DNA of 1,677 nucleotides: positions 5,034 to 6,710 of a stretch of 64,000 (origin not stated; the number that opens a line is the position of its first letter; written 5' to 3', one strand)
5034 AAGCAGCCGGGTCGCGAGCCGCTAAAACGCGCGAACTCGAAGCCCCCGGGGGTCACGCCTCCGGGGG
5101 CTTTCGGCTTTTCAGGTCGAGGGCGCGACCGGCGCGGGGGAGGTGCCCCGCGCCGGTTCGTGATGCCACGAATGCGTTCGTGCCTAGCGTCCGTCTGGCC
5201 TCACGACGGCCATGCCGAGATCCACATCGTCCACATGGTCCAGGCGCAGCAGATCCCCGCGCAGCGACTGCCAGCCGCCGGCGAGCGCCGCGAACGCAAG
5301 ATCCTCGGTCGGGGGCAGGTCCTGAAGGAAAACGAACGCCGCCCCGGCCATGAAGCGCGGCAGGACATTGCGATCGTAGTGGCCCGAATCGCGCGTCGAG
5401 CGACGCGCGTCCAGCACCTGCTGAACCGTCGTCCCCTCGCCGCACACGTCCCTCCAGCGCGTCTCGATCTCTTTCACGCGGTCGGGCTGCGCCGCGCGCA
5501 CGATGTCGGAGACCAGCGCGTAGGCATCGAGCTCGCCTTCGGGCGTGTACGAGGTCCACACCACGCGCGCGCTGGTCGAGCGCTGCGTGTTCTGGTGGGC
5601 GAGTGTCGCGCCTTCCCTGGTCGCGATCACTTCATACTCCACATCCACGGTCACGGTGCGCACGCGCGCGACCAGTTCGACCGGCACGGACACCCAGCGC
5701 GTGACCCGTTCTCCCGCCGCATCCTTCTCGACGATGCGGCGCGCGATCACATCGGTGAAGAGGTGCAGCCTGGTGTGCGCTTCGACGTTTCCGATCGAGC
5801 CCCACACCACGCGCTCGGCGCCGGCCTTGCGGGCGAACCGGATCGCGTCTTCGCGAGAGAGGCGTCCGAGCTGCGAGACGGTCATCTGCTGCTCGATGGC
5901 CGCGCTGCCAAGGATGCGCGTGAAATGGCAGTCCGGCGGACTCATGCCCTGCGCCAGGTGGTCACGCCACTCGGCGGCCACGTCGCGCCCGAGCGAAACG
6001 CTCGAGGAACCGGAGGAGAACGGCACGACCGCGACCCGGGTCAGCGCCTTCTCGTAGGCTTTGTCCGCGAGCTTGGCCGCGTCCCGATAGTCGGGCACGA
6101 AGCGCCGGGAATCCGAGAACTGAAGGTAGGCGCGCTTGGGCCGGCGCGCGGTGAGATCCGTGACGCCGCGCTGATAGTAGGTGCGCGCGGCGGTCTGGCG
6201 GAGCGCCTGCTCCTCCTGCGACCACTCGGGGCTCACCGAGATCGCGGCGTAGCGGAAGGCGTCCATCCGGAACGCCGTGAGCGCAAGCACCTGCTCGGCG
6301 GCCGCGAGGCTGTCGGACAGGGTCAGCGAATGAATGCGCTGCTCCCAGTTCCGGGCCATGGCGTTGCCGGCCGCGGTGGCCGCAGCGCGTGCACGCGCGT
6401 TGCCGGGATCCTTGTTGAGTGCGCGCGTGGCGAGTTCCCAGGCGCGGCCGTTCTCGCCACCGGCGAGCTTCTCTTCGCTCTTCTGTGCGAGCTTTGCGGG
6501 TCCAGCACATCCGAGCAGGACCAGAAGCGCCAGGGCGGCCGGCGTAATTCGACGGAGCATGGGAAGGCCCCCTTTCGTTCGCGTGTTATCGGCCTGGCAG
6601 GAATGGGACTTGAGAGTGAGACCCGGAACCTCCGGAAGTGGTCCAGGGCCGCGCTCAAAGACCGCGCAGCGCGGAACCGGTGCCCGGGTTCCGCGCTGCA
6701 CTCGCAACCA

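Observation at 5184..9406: Giant all-coiled-coil protein (about 892 aa) paired with a 458-aa lipoprotein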

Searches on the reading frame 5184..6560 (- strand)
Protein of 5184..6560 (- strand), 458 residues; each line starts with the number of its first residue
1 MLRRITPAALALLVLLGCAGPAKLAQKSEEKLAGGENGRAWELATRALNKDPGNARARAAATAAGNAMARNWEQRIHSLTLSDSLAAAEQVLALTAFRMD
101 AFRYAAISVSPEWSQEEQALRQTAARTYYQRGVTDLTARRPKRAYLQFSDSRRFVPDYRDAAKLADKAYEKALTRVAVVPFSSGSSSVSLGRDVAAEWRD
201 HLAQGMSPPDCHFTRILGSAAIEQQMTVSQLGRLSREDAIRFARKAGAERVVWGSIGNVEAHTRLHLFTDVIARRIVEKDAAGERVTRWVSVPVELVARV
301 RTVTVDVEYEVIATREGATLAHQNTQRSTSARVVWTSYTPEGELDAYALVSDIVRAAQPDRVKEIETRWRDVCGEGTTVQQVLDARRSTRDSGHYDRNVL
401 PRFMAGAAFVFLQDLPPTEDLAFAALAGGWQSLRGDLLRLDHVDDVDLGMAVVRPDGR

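Call 6: search_protein_families(library=pfam, proteins=[window:5184-6560:-], max_evalue=1)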
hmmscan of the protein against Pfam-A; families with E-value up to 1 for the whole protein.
window:5184-6560:- (458 aa): 1 family
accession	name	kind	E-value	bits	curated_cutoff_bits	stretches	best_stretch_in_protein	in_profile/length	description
PF14863.12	Alkyl_sulf_dimr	-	0.092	13.6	26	1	3-71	51-119/139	Alkyl sulfatase dimerisation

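Call 7: search_protein_families(library=ncbifam, proteins=[window:5184-6560:-], max_evalue=1)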
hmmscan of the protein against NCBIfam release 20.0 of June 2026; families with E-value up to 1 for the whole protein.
window:5184-6560:- (458 aa): 0 families

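Call 10: find_homologous_proteins(query=window:5184-6560:-, max_evalue=0.001)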
Query window:5184-6560:- (458 aa): 388 proteins with E <= 0.001 among 8000 candidates; the best 120 are listed.
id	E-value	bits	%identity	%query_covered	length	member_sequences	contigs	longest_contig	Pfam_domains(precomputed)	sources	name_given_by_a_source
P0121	1.5e-293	991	99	100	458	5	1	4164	-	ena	-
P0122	1.6e-258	876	87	100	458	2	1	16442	-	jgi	-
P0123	1.9e-230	784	77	100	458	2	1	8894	-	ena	-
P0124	7.1e-229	778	78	100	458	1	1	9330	-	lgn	-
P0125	9.5e-226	768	78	91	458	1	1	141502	-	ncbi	-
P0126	1.1e-221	755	74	100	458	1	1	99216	-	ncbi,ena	-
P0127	6.1e-220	749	74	100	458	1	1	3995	-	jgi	jgi:hypothetical protein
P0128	4.2e-217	740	75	98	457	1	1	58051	-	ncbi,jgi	-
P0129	1.1e-213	728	72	98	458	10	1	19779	-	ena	-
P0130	1.3e-213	728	73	98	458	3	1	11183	-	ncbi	-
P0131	8.3e-213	725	72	100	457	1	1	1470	-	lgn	-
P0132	1.9e-212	724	73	100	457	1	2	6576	-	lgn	-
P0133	3.9e-212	723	70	100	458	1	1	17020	-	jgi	jgi:hypothetical protein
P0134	5.3e-212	723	72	100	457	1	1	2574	-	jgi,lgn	jgi:hypothetical protein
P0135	1.0e-211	722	73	98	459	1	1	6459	-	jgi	jgi:hypothetical protein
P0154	1.4e-201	688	68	100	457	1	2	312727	-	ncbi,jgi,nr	ncbi:MAG TPA: hypothetical protein VL123_09290 [Candidatus Udaeobacter sp.]|jgi:hypothetical protein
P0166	8.8e-197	673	66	100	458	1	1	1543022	-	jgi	jgi:hypothetical protein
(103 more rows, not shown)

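Call 25: search_protein_families(library=padloc, proteins=[window:5184-6560:-], max_evalue=0.01)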
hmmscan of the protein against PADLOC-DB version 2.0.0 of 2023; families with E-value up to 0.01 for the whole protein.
window:5184-6560:- (458 aa): 0 families

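Call 28: find_encoding_contigs(protein=P0166, flank=8000, max_places=1)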
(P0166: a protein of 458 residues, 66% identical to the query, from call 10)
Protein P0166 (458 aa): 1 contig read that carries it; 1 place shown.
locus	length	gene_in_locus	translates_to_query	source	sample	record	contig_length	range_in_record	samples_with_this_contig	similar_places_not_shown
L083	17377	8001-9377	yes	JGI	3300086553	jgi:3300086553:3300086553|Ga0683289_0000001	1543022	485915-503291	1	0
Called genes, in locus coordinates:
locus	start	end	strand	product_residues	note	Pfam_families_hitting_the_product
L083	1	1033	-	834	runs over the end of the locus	PF00069:Pkinase, PF01636:APH (faint), PF07714:PK_Tyr_Ser-Thr, PF26549:Tricorn_N (faint)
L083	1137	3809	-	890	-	PF00069:Pkinase, PF03109:ABC1 (faint), PF07714:PK_Tyr_Ser-Thr, PF26550:Tricorn_2nd (faint), PF26549:Tricorn_N, PF07676:PD40 (weak)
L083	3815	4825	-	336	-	PF03446:NAD_binding_2, PF03807:F420_oxidored (weak), PF00393:6PGD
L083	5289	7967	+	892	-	PF04136:COG3_N (faint), PF06009: (faint), PF06103:DUF948 (faint), PF10046:BLOC1_2 (faint)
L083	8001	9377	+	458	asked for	-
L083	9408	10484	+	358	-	PF02424:ApbE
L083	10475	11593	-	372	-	PF00753:Lactamase_B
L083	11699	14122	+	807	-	PF00672:HAMP, PF07228:SpoIIE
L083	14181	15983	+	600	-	PF00005:ABC_tran, PF02463:SMC_N (faint), PF03193:RsgA_GTPase (faint), PF13191:AAA_16 (faint), PF13304:AAA_21 (weak), PF12848:ABC_tran_Xtn, PF00005:ABC_tran, PF16326:ABC_tran_CTD, +4 more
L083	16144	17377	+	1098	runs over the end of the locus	PF02012:BNR (faint), PF13088:BNR_2 (faint), PF25852:DUF6242_C (faint), PF15902:Sortilin-Vps10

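Call 29: find_encoding_contigs(protein=P0154, flank=8000, max_places=1)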
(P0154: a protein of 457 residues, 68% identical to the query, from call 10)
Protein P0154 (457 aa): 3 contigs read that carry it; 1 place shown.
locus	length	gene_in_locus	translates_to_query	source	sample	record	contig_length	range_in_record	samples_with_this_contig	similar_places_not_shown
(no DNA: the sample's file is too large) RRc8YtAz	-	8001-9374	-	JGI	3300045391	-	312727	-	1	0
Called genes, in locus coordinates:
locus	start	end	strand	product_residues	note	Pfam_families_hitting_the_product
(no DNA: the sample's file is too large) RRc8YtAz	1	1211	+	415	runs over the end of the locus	PF07660:STN (weak), PF03958:Secretin_N, PF00263:Secretin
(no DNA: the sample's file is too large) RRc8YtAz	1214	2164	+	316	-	PF00561:Abhydrolase_1, PF12146:Hydrolase_4, PF12697:Abhydrolase_6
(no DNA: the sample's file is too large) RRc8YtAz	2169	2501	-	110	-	PF18902:DUF5658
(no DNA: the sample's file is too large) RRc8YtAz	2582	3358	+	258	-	PF06750:A24_N_bact, PF01478:Peptidase_A24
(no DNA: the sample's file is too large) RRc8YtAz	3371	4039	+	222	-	-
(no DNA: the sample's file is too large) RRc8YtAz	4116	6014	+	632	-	PF13650:Asp_protease_2, PF13975:gag-asp_proteas, PF17820:PDZ_6 (weak)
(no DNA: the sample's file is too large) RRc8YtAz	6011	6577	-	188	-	-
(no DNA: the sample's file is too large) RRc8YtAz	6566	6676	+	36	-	-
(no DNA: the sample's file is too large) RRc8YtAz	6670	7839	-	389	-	PF01875:Memo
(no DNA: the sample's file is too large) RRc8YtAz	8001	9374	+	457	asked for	-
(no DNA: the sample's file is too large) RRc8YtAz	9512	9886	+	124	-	PF00903:Glyoxalase, PF22677:Ble-like_N (weak), PF18029:Glyoxalase_6 (weak)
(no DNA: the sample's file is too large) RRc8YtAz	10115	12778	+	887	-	-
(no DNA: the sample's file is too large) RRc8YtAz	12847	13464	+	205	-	PF00702:Hydrolase (weak), PF12710:HAD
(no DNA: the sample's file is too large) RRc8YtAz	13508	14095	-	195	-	PF00085:Thioredoxin, PF13098:Thioredoxin_2, PF13899:Thioredoxin_7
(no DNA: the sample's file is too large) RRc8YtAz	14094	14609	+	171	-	PF12867:DinB_2 (weak)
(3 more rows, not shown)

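Call 30: find_encoding_contigs(protein=P0125, flank=8000, max_places=1)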
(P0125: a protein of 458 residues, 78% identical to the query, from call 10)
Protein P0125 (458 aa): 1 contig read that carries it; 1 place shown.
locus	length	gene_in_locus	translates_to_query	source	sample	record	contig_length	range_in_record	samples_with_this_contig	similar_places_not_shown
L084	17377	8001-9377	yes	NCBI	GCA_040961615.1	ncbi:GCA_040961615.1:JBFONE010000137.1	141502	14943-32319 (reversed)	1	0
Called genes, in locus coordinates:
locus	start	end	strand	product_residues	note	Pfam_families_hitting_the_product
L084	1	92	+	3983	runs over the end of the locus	PF17210:SdrD_B, PF13620:CarboxypepD_reg (weak), PF13229:Beta_helix (weak), PF13620:CarboxypepD_reg, PF17210:SdrD_B (weak), PF02369:Big_1, PF09134:Invasin_D3, PF00691:OmpA, +5 more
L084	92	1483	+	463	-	PF09136:Glucodextran_B (weak)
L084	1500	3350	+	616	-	PF00672:HAMP, PF00512:HisKA, PF02518:HATPase_c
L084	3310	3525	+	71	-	-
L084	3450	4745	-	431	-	PF00072:Response_reg, PF00990:GGDEF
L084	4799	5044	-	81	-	-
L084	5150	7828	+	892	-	-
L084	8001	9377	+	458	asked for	-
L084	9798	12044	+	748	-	PF13860:FlgD_ig (weak)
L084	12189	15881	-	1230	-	PF01839:FG-GAP (weak), PF13517:FG-GAP_3 (weak), PF01839:FG-GAP, PF13517:FG-GAP_3 (weak), PF01839:FG-GAP (weak), PF13860:FlgD_ig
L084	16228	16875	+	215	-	-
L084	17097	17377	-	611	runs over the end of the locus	PF13191:AAA_16 (weak), PF13401:AAA_22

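Call 33: find_related_loci(query=A2, collection=metagenome_contigs, flank=7000)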
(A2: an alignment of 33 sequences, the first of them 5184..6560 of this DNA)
Query A2 (458 aa) in metagenome_contigs; peptide patterns used: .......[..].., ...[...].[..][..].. (x = any residue, [..] = any of these).
220 stretches matched a pattern; 112 encode a relative of the query (tblastn E <= 1e-3); the best 80 are kept; 80 distinct loci.
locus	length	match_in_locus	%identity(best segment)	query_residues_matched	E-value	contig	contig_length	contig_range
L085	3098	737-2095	71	1-452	0e+0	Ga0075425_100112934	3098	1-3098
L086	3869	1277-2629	73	1-451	0e+0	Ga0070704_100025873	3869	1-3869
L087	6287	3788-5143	73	1-451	0e+0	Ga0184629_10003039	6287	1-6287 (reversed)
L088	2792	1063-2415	72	1-451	0e+0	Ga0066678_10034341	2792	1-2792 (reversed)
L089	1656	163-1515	72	1-451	0e+0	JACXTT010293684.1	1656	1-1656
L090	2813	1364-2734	68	1-458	0e+0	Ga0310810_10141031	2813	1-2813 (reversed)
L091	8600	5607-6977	69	1-458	0e+0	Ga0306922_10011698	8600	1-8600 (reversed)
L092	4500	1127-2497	69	1-458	0e+0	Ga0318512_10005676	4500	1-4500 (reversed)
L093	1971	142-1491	74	1-451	0e+0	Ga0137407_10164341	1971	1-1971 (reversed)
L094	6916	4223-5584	69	1-456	0e+0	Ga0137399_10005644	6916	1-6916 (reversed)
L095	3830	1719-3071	70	1-450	0e+0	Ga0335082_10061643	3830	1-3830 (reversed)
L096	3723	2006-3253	69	18-433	0e+0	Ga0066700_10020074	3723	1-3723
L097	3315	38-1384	69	1-451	0e+0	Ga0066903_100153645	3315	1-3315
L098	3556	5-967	91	138-458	0e+0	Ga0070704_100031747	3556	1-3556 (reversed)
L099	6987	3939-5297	63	1-453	0e+0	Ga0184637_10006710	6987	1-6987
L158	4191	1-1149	55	76-458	1e-141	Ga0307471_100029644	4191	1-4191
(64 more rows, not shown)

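Call 42: predict_structure(alignment_id=A2)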
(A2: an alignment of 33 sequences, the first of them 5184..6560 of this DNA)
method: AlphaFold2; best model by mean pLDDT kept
length: 458 residues; sequences in the alignment: 33
mean_pLDDT: 86.1   pTM: 0.71
mean pLDDT of the five models: 86.1, 86.1, 85.8, 85.2, 84.0
residues with pLDDT >= 90: 262; 70-90: 152; 50-70: 25; < 50: 19
segments of 3 or more residues with pLDDT < 50: 1-3, 15-17, 447-458
pLDDT, mean of each block of 10 residues (from residue 1): 50 54 91 93 95 93 96 95 93 95 92 94 97 93 94 96 94 92 76 91 89 90 79 83 91 91 92 90 88 91 92 87 90 87 90 89 91 87 80 71 72 81 89 90 59 40
secondary structure, 60 per line:
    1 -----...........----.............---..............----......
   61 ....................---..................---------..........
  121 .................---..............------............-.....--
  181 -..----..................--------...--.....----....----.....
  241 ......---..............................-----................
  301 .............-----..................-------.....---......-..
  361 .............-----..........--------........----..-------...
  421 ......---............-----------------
elements in order: H6-16 H21-33 H37-50 H55-80 H84-101 H111-137 H141-154 H161-172 E174-178 H188-205 E214-216 H219-223 H228-231 H236-246 E250-279 E285-313 E319-336 H352-357 H359-373 H379-388 H397-404 H418-426 H430-441

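Call 118: search_solved_structures(query=A2, max_evalue=1)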
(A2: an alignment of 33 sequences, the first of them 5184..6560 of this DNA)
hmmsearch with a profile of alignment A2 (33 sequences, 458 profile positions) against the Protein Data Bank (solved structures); distinct sequences matched with E-value up to 1: 6.
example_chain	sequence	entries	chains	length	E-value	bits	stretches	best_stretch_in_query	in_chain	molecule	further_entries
3kd7_A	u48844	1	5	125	0.089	14.8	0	27-62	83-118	CTPR390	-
8ump_A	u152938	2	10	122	0.14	14.2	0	28-64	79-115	T33-ml35-redesigned-TPR-domain-fold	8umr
7obi_A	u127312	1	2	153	0.24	13.4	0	34-57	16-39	CTPR-rv4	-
2kvc_A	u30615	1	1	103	0.53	12.2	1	413-454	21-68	Putative uncharacterized protein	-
3pg0_A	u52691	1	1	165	0.65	11.9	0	309-350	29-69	ThreeFoil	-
5mqf_G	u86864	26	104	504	1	11.3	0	357-405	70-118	Pre-mRNA-processing factor 19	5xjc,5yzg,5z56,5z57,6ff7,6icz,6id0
